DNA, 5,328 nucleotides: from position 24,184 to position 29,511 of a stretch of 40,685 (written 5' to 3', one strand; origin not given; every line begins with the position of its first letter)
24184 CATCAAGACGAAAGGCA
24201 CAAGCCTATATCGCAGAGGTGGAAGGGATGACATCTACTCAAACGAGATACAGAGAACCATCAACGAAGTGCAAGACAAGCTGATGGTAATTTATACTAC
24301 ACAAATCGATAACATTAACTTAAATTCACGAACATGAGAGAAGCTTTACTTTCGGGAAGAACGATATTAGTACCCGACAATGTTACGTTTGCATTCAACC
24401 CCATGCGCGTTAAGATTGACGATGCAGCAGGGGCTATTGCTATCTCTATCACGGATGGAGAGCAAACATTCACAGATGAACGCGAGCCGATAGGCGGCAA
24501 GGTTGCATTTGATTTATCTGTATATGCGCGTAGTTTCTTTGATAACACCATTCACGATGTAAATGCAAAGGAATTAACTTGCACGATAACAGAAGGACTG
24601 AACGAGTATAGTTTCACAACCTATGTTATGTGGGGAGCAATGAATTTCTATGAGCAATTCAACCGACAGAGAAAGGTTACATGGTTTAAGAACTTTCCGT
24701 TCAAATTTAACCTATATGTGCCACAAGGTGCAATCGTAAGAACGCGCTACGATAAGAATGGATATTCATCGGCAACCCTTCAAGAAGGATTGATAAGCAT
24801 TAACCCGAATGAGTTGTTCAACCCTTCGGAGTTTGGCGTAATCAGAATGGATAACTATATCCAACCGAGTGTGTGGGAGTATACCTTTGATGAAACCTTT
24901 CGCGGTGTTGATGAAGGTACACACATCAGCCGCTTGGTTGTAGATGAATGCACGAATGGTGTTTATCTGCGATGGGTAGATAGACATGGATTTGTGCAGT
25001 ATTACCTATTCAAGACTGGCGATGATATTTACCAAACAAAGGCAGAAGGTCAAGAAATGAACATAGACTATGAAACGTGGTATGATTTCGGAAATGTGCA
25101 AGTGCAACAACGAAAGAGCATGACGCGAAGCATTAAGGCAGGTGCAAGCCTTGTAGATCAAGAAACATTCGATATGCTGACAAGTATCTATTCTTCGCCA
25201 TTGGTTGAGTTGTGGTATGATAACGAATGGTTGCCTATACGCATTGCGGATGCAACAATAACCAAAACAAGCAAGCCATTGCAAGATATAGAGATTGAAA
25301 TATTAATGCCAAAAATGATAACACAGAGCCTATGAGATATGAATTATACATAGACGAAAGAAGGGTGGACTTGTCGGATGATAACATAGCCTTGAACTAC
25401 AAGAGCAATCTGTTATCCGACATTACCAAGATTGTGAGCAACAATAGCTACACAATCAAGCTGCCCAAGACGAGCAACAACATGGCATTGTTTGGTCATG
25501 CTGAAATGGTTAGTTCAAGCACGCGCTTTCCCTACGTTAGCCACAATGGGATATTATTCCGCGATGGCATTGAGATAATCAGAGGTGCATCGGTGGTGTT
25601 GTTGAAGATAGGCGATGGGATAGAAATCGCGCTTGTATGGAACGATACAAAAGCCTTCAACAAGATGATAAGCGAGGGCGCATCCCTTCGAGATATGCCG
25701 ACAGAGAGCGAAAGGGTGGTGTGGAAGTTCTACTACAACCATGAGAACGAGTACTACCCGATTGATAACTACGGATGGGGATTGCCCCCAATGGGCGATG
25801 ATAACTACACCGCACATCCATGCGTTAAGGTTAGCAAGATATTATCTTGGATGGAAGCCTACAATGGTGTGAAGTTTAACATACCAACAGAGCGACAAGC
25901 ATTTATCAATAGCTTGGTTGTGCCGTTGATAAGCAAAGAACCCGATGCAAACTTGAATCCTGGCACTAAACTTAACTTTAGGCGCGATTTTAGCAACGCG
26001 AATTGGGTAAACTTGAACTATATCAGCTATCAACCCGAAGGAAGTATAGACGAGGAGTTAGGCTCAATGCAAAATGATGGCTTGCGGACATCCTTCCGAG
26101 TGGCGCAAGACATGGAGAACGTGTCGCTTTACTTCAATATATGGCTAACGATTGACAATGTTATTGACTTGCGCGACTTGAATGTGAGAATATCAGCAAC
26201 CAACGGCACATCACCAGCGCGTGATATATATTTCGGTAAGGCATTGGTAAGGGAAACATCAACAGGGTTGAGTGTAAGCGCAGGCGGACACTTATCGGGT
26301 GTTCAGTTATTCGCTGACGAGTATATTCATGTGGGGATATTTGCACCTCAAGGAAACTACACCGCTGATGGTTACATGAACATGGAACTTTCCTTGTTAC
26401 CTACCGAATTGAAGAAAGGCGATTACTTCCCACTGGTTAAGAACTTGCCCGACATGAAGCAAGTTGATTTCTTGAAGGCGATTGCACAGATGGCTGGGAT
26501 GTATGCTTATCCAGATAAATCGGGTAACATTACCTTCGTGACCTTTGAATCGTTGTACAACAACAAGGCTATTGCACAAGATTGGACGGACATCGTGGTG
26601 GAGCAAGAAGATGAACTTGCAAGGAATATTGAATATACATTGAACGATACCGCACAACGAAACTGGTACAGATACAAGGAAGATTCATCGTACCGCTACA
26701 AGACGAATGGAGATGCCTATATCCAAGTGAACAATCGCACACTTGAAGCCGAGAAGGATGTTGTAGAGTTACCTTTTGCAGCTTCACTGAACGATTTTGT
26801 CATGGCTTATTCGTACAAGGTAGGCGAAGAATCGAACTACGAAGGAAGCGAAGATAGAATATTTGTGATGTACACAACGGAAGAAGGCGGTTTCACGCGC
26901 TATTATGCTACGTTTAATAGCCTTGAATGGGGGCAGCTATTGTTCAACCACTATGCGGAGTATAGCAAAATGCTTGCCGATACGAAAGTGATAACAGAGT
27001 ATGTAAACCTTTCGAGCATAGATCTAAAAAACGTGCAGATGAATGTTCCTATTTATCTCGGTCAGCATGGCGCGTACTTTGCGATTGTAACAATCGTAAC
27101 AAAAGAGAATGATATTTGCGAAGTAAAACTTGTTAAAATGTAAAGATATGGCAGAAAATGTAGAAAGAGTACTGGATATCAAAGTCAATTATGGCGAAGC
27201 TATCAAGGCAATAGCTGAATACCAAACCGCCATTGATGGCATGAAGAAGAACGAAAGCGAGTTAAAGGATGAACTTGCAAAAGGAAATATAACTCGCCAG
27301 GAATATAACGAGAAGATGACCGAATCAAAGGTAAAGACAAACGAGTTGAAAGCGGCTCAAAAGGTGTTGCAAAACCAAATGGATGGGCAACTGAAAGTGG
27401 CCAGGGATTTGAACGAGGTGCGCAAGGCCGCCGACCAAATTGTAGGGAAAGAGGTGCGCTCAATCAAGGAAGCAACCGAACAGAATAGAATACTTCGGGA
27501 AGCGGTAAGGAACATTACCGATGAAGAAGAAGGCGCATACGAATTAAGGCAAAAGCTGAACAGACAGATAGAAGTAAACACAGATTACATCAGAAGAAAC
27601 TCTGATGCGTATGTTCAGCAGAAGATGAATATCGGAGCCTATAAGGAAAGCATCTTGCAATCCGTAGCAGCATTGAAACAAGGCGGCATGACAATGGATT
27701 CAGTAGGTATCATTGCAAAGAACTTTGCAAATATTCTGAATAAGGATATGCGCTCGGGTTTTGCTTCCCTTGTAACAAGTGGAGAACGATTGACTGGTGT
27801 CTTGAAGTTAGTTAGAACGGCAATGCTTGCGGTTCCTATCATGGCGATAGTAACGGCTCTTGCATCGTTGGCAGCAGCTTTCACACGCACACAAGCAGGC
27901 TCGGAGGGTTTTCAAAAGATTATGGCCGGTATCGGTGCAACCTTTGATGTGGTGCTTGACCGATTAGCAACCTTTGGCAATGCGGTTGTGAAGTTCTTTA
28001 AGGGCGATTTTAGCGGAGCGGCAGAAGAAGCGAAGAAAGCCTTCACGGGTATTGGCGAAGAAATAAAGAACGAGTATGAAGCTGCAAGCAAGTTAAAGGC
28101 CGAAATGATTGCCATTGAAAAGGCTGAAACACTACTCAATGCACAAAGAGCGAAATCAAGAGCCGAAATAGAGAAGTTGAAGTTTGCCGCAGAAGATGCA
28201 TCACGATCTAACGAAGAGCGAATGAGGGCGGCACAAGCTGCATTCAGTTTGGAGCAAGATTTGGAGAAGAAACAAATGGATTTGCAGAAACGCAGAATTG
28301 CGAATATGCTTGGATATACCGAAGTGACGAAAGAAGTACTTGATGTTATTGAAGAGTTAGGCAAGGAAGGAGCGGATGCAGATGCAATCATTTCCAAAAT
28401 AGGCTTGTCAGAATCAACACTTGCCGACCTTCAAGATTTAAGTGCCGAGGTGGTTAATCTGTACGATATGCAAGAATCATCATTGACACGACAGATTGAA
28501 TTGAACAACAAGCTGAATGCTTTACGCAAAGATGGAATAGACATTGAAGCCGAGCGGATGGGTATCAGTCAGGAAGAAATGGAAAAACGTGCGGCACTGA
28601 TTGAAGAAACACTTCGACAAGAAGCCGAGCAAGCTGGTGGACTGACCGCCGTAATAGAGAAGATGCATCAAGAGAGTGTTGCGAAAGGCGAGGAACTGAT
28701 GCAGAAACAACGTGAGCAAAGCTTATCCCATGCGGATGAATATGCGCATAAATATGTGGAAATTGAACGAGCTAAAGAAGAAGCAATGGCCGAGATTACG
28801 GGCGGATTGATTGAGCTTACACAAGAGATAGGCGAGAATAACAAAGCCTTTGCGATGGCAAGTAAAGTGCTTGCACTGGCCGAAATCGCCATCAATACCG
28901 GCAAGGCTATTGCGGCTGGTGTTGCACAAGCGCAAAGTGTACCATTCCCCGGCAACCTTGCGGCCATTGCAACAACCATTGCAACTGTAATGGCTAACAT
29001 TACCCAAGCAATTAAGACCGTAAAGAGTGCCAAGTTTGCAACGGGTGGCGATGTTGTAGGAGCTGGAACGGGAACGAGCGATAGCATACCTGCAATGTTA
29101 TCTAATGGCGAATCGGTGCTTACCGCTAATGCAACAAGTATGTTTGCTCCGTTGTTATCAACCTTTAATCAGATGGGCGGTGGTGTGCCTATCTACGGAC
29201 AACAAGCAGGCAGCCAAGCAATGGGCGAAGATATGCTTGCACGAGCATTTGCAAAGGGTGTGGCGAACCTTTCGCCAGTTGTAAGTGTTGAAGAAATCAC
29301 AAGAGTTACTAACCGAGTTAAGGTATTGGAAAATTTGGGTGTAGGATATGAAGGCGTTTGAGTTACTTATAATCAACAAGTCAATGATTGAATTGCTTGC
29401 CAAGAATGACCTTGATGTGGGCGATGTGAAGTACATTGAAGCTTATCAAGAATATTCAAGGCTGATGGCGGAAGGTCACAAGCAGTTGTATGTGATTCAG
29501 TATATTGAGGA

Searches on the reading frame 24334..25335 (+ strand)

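Call 59: search_protein_families(library=phrogs, proteins=[window:24334-25335:+], max_evalue=0.001)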
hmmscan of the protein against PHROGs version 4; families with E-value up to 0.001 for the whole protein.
window:24334-25335:+ (333 aa): 1 family
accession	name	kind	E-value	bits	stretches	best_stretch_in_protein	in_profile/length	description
phrog_37065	-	unknown function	1.8e-29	104.2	1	11-330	10-345/348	-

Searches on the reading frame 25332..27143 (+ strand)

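Call 59: search_protein_families(library=phrogs, proteins=[window:25332-27143:+], max_evalue=0.001)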
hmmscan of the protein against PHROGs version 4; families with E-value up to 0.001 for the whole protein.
window:25332-27143:+ (603 aa): 1 family
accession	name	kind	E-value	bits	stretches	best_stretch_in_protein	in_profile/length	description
phrog_33698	-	unknown function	3.3e-45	155.8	2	358-603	365-617/621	-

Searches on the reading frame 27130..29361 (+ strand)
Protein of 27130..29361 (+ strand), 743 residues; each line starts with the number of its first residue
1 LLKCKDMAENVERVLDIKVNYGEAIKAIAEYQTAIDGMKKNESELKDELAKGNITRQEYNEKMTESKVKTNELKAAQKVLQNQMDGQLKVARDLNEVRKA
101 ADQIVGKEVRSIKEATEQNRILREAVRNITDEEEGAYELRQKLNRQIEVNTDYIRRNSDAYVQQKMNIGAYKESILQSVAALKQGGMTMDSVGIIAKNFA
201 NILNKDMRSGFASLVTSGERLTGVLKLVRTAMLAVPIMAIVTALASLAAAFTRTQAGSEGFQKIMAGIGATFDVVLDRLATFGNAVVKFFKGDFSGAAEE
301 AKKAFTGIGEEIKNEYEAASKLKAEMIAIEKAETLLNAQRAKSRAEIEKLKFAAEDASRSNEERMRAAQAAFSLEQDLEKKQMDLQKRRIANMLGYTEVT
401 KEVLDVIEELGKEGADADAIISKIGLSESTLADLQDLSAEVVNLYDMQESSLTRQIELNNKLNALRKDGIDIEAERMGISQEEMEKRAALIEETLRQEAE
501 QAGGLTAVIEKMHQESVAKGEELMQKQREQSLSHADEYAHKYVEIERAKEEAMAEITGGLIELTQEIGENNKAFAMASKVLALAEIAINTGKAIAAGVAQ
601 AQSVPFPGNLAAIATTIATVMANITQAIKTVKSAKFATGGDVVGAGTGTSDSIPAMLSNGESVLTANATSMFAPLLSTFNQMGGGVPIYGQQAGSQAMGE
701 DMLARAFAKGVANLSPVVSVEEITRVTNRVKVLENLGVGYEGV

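Call 59: search_protein_families(library=phrogs, proteins=[window:27130-29361:+], max_evalue=0.001)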
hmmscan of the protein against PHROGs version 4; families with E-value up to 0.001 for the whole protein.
window:27130-29361:+ (743 aa): 10 families
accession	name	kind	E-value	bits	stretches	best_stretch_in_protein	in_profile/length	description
phrog_37298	-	unknown function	2.1e-57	196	1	542-734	883-1083/1088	-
phrog_26705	-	unknown function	1.9e-19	70.2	1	67-214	125-271/1302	-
phrog_25241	-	tail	2.1e-11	44.1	1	583-689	627-734/810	tail length tape measure protein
phrog_13338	-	unknown function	1.8e-09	37.4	1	574-670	723-817/903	-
phrog_3336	-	tail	3.4e-07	30.2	1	297-672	645-983/1051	tail length tape measure protein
phrog_971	-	lysis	4e-07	30.1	1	634-710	793-860/1338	endolysin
phrog_5448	-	tail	1.9e-06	26.1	1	633-668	2280-2315/3103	tail length tape measure protein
phrog_6090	-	tail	2.7e-06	26.3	1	629-669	1090-1130/1853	tail length tape measure protein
phrog_309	-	head and packaging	1.3e-05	26.3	1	301-432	42-174/319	terminase small subunit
phrog_1506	-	tail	0.0007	18.7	0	31-669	531-1206/1269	tail length tape measure protein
